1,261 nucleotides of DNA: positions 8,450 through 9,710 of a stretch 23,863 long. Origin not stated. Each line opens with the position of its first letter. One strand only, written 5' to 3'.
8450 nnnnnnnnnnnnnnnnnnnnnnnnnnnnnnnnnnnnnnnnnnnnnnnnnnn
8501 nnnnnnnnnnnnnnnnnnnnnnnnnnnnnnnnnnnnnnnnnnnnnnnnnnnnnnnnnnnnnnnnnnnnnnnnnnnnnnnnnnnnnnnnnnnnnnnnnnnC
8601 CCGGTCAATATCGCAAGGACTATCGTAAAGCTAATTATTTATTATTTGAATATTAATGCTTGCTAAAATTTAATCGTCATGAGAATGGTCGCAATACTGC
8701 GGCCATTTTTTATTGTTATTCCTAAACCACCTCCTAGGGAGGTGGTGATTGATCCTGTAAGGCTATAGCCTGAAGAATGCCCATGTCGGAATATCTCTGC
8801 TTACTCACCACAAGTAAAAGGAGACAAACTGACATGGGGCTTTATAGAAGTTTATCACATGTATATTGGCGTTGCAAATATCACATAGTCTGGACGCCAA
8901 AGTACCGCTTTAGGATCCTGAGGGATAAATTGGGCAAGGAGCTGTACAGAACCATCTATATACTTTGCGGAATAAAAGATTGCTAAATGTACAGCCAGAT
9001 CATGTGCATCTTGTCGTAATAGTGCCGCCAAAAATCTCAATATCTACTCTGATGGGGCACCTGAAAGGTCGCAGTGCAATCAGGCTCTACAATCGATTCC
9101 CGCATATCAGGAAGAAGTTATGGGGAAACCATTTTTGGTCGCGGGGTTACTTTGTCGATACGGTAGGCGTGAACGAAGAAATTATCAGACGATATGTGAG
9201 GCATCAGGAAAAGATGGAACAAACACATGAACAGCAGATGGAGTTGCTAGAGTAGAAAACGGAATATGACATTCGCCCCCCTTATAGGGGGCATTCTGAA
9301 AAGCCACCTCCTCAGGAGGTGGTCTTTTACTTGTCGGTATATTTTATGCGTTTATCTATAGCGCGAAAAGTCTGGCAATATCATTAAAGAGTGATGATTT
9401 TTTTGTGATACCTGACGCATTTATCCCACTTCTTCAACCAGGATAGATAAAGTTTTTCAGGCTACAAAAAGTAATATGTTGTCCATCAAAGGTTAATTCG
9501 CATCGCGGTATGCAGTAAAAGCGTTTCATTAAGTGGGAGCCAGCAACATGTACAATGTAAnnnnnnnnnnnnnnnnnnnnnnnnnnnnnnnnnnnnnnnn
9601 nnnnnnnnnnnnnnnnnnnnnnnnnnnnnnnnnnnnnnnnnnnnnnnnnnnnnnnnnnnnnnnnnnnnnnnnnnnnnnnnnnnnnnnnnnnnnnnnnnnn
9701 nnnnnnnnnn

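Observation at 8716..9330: Degenerate IS200/IS605-family element with twin hairpins inserted between reiD and its target promoter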

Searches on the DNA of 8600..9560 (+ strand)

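Call 10: search_dna_similar(query=window:8700-9340:+, collection=ecoli_genomes, mode=distant)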
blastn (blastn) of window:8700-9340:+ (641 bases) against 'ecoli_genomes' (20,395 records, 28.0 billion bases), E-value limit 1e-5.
Records with a match: 634; places in all: 672; records where one place covers at least 80% of the query: 44.
Genomes with a match: 608 of 5426; with a place that covers at least 80% of the query: 44. Places per genome that has any: lowest 1, median 1, highest 9. On chromosomes: 320 places; on plasmids: 352.
Best place of each record, by identity: >=99% 125; 95-99% 259; 90-95% 22; 80-90% 191; 60-80% 37.
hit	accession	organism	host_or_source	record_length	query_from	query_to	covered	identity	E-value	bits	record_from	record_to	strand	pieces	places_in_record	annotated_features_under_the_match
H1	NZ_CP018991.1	Escherichia coli strain Ecol_AZ146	Homo sapiens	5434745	1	641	100%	99.8%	0e+0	1152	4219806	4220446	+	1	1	tnpA: IS200/IS605 family transposase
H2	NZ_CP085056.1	Escherichia coli strain P24_WM1_05.20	Homo sapiens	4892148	1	641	100%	99.8%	0e+0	1152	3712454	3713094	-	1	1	tnpA: IS200/IS605 family transposase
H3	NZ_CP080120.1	Escherichia coli strain M24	Homo sapiens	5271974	1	641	100%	99.8%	0e+0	1152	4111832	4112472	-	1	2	tnpA: IS200/IS605 family transposase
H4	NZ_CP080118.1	Escherichia coli strain M70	Homo sapiens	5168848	1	641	100%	99.8%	0e+0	1152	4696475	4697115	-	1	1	tnpA: IS200/IS605 family transposase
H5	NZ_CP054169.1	Escherichia coli strain STO_Bone1B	Homo sapiens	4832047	1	641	100%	99.7%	0e+0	1148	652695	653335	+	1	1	tnpA: IS200/IS605 family transposase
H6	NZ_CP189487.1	Escherichia coli strain N2456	Homo sapiens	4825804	1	641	100%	99.7%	0e+0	1148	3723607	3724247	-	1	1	tnpA: IS200/IS605 family transposase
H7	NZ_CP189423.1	Escherichia coli strain N2512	Homo sapiens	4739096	1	641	100%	99.7%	0e+0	1148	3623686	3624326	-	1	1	tnpA: IS200/IS605 family transposase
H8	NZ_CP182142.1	Escherichia coli strain CUPF09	Pig Feces, Farm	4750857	1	632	99%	96.6%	0e+0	1068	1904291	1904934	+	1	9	tnpA: IS200/IS605 family transposase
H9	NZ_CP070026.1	Escherichia coli strain FDAARGOS_1337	Homo sapiens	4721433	1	633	99%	96.3%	0e+0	1058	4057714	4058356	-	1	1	tnpA: IS200/IS605 family transposase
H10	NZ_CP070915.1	Escherichia coli strain 65COLEC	Homo sapiens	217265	4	633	98%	96.6%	0e+0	1068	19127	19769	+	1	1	tnpA: IS200/IS605 family transposase | lipoprotein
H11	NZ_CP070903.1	Escherichia coli strain 99COLEC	Homo sapiens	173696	4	633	98%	96.6%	0e+0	1068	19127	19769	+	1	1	tnpA: IS200/IS605 family transposase | lipoprotein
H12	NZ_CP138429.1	Escherichia coli strain 6EVA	Homo sapiens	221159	4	633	98%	96.6%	0e+0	1068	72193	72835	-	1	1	tnpA: IS200/IS605 family transposase | lipoprotein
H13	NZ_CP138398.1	Escherichia coli strain 81EVA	Homo sapiens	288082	4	633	98%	96.6%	0e+0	1068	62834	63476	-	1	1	tnpA: IS200/IS605 family transposase | lipoprotein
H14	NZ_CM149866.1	Escherichia coli strain HCP8S3_I1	Sus scrofa domesticus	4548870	7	633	98%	96.6%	0e+0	1059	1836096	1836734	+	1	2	tnpA: IS200/IS605 family transposase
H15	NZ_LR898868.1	Escherichia coli strain MSB1_1D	Homo sapiens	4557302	7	633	98%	96.6%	0e+0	1059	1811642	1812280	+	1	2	tnpA: IS200/IS605 family transposase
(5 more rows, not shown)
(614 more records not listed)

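Call 11: get_annotated_region(hit=H8, flank=1500)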
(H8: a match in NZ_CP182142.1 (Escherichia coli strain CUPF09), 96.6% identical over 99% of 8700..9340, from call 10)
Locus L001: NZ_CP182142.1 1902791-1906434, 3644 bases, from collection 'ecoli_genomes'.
description: Escherichia coli strain CUPF09 chromosome, complete genome
organism: Escherichia coli strain CUPF09 (NCBI taxid 562)
replicon: chromosome; assembly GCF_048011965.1
host: -; source: Pig Feces, Farm; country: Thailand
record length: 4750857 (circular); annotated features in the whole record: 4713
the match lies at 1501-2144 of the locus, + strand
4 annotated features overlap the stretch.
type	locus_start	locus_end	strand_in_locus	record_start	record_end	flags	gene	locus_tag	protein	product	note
CDS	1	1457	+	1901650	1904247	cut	topA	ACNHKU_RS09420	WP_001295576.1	type I DNA topoisomerase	-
CDS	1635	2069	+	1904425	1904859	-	tnpA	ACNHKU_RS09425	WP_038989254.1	IS200/IS605 family transposase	-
CDS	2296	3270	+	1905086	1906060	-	cysB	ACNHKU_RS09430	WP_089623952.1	HTH-type transcriptional regulator CysB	-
CDS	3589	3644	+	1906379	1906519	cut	ymiA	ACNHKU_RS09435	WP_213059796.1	YmiA family putative membrane protein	-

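Call 12: get_annotated_region(hit=H1, flank=6000)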
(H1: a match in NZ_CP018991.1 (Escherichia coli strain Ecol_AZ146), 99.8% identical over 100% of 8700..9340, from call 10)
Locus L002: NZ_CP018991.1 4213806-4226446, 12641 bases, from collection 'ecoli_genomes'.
description: Escherichia coli strain Ecol_AZ146 chromosome, complete genome
organism: Escherichia coli strain Ecol_AZ146 (NCBI taxid 562)
replicon: chromosome; assembly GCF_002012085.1
host: Homo sapiens; source: not applicable; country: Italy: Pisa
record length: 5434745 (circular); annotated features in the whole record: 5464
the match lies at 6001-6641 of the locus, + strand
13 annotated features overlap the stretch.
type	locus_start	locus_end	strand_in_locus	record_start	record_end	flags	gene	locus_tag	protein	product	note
CDS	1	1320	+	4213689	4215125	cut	iolT2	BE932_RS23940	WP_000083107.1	myo-inositol import MFS transporter IolT2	-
CDS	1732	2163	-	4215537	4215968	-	tnpA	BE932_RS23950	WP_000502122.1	IS200/IS605 family transposase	-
CDS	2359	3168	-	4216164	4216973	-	iolB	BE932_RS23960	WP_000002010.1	5-deoxy-glucuronate isomerase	-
CDS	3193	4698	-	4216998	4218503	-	iolA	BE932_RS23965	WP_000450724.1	malonate-semialdehyde dehydrogenase IolA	-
CDS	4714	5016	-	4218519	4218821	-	-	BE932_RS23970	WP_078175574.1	hypothetical protein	-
CDS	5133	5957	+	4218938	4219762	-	reiD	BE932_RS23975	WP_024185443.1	myo-inositol utilization transcriptional regulator ReiD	-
CDS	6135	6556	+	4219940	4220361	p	tnpA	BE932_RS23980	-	IS200/IS605 family transposase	frameshifted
CDS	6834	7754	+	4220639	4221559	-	iolE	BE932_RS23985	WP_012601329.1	myo-inosose-2 dehydratase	-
CDS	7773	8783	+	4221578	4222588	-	iolG1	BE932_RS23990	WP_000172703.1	inositol 2-dehydrogenase IolG1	-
CDS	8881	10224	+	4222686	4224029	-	srfJ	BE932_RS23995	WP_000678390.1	lysosomal glucosyl ceramidase-like type III secretion effector SrfJ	-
CDS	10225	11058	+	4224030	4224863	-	iolI1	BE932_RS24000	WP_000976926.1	2-keto-myo-inositol isomerase IolI1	-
CDS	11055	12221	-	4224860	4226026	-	-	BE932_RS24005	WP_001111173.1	MFS transporter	-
CDS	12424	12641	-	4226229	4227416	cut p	-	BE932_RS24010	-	IS91 family transposase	internal stop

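Call 13: get_annotated_region(hit=H10, flank=1500)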
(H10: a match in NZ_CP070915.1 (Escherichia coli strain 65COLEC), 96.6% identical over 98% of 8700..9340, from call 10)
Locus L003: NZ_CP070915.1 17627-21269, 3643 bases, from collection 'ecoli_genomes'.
description: Escherichia coli strain 65COLEC plasmid p65COLEC-1
organism: Escherichia coli strain 65COLEC (NCBI taxid 562)
replicon: plasmid p65COLEC-1; assembly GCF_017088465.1
host: Homo sapiens; source: feces; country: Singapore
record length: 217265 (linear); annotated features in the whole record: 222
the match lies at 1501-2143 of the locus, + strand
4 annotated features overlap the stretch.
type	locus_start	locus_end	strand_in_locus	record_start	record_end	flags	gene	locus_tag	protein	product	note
CDS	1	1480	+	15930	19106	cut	trhN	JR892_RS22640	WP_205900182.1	conjugal transfer protein TraN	-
CDS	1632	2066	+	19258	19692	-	tnpA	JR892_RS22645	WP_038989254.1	IS200/IS605 family transposase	-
CDS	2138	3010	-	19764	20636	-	-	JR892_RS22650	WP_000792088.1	lipoprotein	-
CDS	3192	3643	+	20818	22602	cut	trhI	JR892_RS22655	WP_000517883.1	IncHI-type conjugal transfer helicase TrhI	-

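Call 19: search_dna_similar(query=window:8700-9340:+, collection=plasmids, mode=near, max_rows=40, rows=spread)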
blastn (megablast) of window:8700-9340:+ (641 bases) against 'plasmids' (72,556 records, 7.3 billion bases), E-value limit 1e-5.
Records with a match: 639; places in all: 691; records where one place covers at least 80% of the query: 75.
Best place of each record, by identity: >=99% 119; 95-99% 504; 90-95% 14; 80-90% 2.
By first word of the organism name: Escherichia 376; Salmonella 164; Shigella 72; Klebsiella 22; Enterobacter 2; Citrobacter 2; uncultured 1.
By predicted mobility (MOB-suite, as given by PLSDB): conjugative 382; mobilizable 168; non-mobilizable 89.
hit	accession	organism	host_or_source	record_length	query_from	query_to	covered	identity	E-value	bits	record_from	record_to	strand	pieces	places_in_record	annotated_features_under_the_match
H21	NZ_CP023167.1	Salmonella enterica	Wet market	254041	4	633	98%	96.6%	0e+0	1055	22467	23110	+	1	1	tnpA: IS200/IS605 family transposase | lipoprotein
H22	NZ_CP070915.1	Escherichia coli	Homo sapiens,Bacterial pure ...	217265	4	633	98%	96.6%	0e+0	1055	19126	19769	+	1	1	tnpA: IS200/IS605 family transposase | lipoprotein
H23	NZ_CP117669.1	Escherichia albertii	Sturnus vulgaris,whole organism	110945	8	631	97%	96.4%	0e+0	1037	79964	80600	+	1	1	none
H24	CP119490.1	Salmonella enterica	chicken carcass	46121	7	588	91%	96.1%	0e+0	959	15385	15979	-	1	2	tnpA: IS200/IS605 family transposase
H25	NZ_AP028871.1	Escherichia coli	Homo sapiens,stool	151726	29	629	94%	91.5%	0e+0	833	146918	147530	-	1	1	tnpA: IS200/IS605 family transposase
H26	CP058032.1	Escherichia coli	culture,Pooled pig faecal samples ...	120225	293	632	53%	99.1%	2e-172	612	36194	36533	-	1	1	none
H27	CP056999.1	Escherichia coli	culture,Pooled pig faecal samples ...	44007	297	632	52%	98.2%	1e-165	590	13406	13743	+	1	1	none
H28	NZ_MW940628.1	Escherichia sp.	-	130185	305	632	51%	99.1%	1e-165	590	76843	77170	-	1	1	none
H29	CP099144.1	Escherichia coli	culture,Pooled soil sample collected ...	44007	305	632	51%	99.1%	1e-165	590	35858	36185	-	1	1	none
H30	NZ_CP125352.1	Escherichia fergusonii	chicken meat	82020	305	632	51%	99.1%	1e-165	590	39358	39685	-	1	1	none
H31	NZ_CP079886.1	Escherichia fergusonii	soil,soil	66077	467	632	26%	99.4%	5e-79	302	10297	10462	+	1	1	none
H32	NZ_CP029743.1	Escherichia coli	-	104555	9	121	18%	98.2%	7e-48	198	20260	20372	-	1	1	none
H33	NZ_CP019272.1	Escherichia coli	pig,whole organism,stool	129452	9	121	18%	98.2%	7e-48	198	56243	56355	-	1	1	none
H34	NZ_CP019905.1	Escherichia coli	Homo sapiens,human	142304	9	121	18%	98.2%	7e-48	198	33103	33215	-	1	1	none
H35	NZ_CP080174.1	Escherichia coli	chicken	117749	9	121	18%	98.2%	7e-48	198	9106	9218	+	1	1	none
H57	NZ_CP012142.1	Shigella flexneri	Homo sapiens,cell culture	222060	580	632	8%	100.0%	7e-18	99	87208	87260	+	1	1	none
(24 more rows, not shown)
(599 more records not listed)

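Call 20: get_annotated_region(hit=H32, flank=1500)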
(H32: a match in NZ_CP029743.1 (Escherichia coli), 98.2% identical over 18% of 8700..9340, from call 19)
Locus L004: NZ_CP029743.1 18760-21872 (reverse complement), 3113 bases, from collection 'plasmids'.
description: Escherichia coli strain AR_0085 plasmid unnamed2, complete sequence
organism: Escherichia coli (NCBI taxid 562)
taxonomy: Bacteria; Pseudomonadota; Gammaproteobacteria; Enterobacterales; Enterobacteriaceae; Escherichia; Escherichia coli
host: -; source: -; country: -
typing (MOB-suite, as given by PLSDB): conjugative; replicon IncC; relaxase MOBH,MOBH; mating-pair formation MPF_F
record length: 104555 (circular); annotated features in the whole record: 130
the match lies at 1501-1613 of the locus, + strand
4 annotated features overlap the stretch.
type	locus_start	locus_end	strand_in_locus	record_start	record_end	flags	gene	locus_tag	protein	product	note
CDS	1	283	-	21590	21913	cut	-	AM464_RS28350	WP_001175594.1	metalloregulator ArsR/SmtB family transcription factor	GO:0006355 - regulation of DNA-templated transcription [Evidence IEA]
CDS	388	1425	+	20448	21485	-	-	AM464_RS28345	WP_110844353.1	permease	-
CDS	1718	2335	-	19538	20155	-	-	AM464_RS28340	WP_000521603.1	ProQ/FINO family protein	-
CDS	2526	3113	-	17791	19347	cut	-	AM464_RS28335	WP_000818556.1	AAA family ATPase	-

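Call 21: get_annotated_region(hit=H57, flank=1500)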
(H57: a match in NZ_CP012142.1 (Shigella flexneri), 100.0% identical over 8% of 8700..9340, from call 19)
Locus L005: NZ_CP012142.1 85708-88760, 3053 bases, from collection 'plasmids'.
description: Shigella flexneri 4c strain 1205 plasmid 1205p2, complete sequence
organism: Shigella flexneri (NCBI taxid 1617964)
taxonomy: Bacteria; Pseudomonadota; Gammaproteobacteria; Enterobacterales; Enterobacteriaceae; Shigella; Shigella flexneri
host: -; source: Homo sapiens,cell culture; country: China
typing (MOB-suite, as given by PLSDB): mobilizable; replicon IncFIA; relaxase MOBF,MOBF,MOBP
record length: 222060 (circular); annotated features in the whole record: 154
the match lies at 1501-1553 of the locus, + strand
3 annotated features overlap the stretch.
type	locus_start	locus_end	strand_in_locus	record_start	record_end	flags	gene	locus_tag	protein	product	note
CDS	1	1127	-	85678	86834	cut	-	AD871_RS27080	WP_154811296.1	IS3-like element IS600 family transposase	-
CDS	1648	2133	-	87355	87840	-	-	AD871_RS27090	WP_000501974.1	GNAT family N-acetyltransferase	-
CDS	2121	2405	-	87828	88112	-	-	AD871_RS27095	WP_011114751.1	DUF1778 domain-containing protein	-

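Call 22: get_annotated_region(hit=H28, flank=1500)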
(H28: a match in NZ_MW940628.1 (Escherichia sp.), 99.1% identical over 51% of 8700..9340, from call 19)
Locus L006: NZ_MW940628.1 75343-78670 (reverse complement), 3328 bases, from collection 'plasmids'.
description: Escherichia sp. strain SZ10R plasmid pSZ10R-tetX4, complete sequence
organism: Escherichia sp. (NCBI taxid 1884818)
taxonomy: Bacteria; Pseudomonadota; Gammaproteobacteria; Enterobacterales; Enterobacteriaceae; Escherichia; Escherichia sp.
host: -; source: -; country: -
typing (MOB-suite, as given by PLSDB): mobilizable; replicon IncFIA,IncFIB,IncX1
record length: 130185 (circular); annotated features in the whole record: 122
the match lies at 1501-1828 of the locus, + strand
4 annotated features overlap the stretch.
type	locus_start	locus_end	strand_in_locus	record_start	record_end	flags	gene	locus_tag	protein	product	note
CDS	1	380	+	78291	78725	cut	-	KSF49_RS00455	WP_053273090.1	hypothetical protein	-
CDS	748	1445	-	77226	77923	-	-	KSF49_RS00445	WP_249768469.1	IS1-like element IS1A family transposase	GO:0006313 - DNA transposition [Evidence IEA]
CDS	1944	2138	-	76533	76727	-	-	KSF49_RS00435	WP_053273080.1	hypothetical protein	-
CDS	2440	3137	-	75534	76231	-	-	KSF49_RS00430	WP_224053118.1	IS1-like element IS1A family transposase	GO:0006313 - DNA transposition [Evidence IEA]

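Call 50: search_dna_similar(query=L001:1516-2144:+, collection=ecoli_genomes, mode=near, max_rows=60)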
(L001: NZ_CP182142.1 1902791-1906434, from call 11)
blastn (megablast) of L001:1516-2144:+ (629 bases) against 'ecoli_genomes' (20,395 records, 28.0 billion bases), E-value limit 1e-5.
Records with a match: 393; places in all: 422; records where one place covers at least 80% of the query: 28.
Genomes with a match: 380 of 5426; with a place that covers at least 80% of the query: 28. Places per genome that has any: lowest 1, median 1, highest 9. On chromosomes: 93 places; on plasmids: 329.
Best place of each record, by identity: >=99% 311; 95-99% 73; 90-95% 9.
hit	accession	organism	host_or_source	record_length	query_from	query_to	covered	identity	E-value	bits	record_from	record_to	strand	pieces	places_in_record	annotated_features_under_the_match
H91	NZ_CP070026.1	Escherichia coli strain FDAARGOS_1337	Homo sapiens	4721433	1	629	100%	100.0%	0e+0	1162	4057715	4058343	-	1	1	tnpA: IS200/IS605 family transposase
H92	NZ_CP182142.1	Escherichia coli strain CUPF09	Pig Feces, Farm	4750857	1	629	100%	100.0%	0e+0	1162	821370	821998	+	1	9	tnpA: IS200/IS605 family transposase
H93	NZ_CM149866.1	Escherichia coli strain HCP8S3_I1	Sus scrofa domesticus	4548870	1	629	100%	100.0%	0e+0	1162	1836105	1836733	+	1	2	tnpA: IS200/IS605 family transposase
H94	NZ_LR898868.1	Escherichia coli strain MSB1_1D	Homo sapiens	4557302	1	629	100%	100.0%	0e+0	1162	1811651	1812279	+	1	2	tnpA: IS200/IS605 family transposase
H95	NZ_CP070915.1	Escherichia coli strain 65COLEC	Homo sapiens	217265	1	629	100%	99.8%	0e+0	1157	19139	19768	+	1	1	tnpA: IS200/IS605 family transposase | lipoprotein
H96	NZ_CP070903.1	Escherichia coli strain 99COLEC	Homo sapiens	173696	1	629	100%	99.8%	0e+0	1157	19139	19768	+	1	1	tnpA: IS200/IS605 family transposase | lipoprotein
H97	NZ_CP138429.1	Escherichia coli strain 6EVA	Homo sapiens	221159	1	629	100%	99.8%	0e+0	1157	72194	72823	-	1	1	tnpA: IS200/IS605 family transposase | lipoprotein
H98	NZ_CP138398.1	Escherichia coli strain 81EVA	Homo sapiens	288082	1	629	100%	99.8%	0e+0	1157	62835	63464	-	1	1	tnpA: IS200/IS605 family transposase | lipoprotein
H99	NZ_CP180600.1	Escherichia coli strain PS2Canimalfeces12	Pig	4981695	1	629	100%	98.3%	0e+0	1101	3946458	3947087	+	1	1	tnpA: IS200/IS605 family transposase | pbp4b: penicillin binding protein PBP4B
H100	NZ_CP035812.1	Escherichia coli strain B7A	Homo sapiens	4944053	1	629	100%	97.5%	0e+0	1074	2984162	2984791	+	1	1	tnpA: IS200/IS605 family transposase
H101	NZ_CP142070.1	Escherichia coli strain GN4143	Homo sapiens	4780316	4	629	100%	97.6%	0e+0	1074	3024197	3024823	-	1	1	tnpA: IS200/IS605 family transposase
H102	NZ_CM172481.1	Escherichia coli strain GZ2408C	Gallus gallus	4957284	4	629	100%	97.6%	0e+0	1074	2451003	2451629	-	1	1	tnpA: IS200/IS605 family transposase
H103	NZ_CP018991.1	Escherichia coli strain Ecol_AZ146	Homo sapiens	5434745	1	629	100%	96.5%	0e+0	1029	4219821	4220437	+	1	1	tnpA: IS200/IS605 family transposase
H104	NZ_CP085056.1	Escherichia coli strain P24_WM1_05.20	Homo sapiens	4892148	1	629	100%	96.5%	0e+0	1029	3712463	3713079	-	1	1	tnpA: IS200/IS605 family transposase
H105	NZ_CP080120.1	Escherichia coli strain M24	Homo sapiens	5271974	1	629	100%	96.5%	0e+0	1029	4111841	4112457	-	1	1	tnpA: IS200/IS605 family transposase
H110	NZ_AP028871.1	Escherichia coli strain JBEHAAB-19-0176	Homo sapiens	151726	14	626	97%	93.8%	0e+0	922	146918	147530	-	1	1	tnpA: IS200/IS605 family transposase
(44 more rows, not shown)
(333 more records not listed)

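Call 60: get_annotated_region(hit=H92, flank=400)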
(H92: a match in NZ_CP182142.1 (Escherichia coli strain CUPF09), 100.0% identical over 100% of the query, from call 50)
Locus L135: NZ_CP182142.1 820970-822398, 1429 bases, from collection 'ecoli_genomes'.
description: Escherichia coli strain CUPF09 chromosome, complete genome
organism: Escherichia coli strain CUPF09 (NCBI taxid 562)
replicon: chromosome; assembly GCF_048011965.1
host: -; source: Pig Feces, Farm; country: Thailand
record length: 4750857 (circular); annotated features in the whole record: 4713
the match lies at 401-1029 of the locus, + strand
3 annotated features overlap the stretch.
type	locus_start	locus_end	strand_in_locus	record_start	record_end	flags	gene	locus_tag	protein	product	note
CDS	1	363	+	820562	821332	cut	-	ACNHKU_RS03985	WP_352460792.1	class I SAM-dependent methyltransferase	-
CDS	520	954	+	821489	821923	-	tnpA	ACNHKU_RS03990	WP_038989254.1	IS200/IS605 family transposase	-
CDS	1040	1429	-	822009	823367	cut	mltD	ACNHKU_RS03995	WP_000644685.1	murein transglycosylase D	-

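Call 61: get_annotated_region(hit=H93, flank=400)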
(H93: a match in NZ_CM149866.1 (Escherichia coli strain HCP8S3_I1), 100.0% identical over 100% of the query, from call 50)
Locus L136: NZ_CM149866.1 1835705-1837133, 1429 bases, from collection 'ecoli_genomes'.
description: Escherichia coli strain HCP8S3_I1 chromosome, whole genome shotgun sequence
organism: Escherichia coli strain HCP8S3_I1 (NCBI taxid 562)
replicon: chromosome; assembly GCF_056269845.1
host: Sus scrofa domesticus; source: feces; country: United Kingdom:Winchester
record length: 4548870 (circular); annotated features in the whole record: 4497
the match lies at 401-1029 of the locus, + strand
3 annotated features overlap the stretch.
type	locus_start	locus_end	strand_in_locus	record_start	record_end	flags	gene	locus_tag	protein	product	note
CDS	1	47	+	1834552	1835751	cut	-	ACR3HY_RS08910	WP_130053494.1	site-specific integrase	-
CDS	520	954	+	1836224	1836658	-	tnpA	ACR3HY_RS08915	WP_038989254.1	IS200/IS605 family transposase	-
CDS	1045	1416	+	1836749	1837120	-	-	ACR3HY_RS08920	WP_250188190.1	hypothetical protein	-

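Call 62: get_annotated_region(hit=H99, flank=400)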
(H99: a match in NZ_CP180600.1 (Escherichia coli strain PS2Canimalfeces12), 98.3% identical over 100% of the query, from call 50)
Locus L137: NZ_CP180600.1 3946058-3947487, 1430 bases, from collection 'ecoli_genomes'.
description: Escherichia coli strain PS2Canimalfeces12 chromosome, complete genome
organism: Escherichia coli strain PS2Canimalfeces12 (NCBI taxid 562)
replicon: chromosome; assembly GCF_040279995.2
host: Pig; source: not applicable; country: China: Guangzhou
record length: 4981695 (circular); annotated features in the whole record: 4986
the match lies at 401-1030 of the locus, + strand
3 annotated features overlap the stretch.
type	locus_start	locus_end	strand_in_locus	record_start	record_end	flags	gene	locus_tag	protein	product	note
CDS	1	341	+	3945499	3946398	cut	yfeX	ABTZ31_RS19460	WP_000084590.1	porphyrinogen peroxidase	-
CDS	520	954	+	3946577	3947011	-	tnpA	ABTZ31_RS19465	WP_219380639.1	IS200/IS605 family transposase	-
CDS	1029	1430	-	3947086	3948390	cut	pbp4b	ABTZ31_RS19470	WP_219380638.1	penicillin binding protein PBP4B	-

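Call 63: get_annotated_region(hit=H100, flank=400)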
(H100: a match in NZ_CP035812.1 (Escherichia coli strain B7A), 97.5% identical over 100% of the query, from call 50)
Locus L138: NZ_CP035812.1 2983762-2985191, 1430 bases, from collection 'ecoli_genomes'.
description: Escherichia coli strain B7A chromosome, complete genome
organism: Escherichia coli strain B7A (NCBI taxid 562)
replicon: chromosome; assembly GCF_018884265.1
host: Homo sapiens; source: stool; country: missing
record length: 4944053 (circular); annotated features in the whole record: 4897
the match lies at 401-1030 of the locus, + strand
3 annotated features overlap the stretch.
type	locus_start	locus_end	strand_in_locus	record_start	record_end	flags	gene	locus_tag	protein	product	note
CDS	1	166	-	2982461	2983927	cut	-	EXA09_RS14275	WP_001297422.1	AAA family ATPase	-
CDS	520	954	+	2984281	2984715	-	tnpA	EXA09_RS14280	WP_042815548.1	IS200/IS605 family transposase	-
CDS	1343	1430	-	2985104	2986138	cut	-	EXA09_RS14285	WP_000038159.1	phage portal protein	-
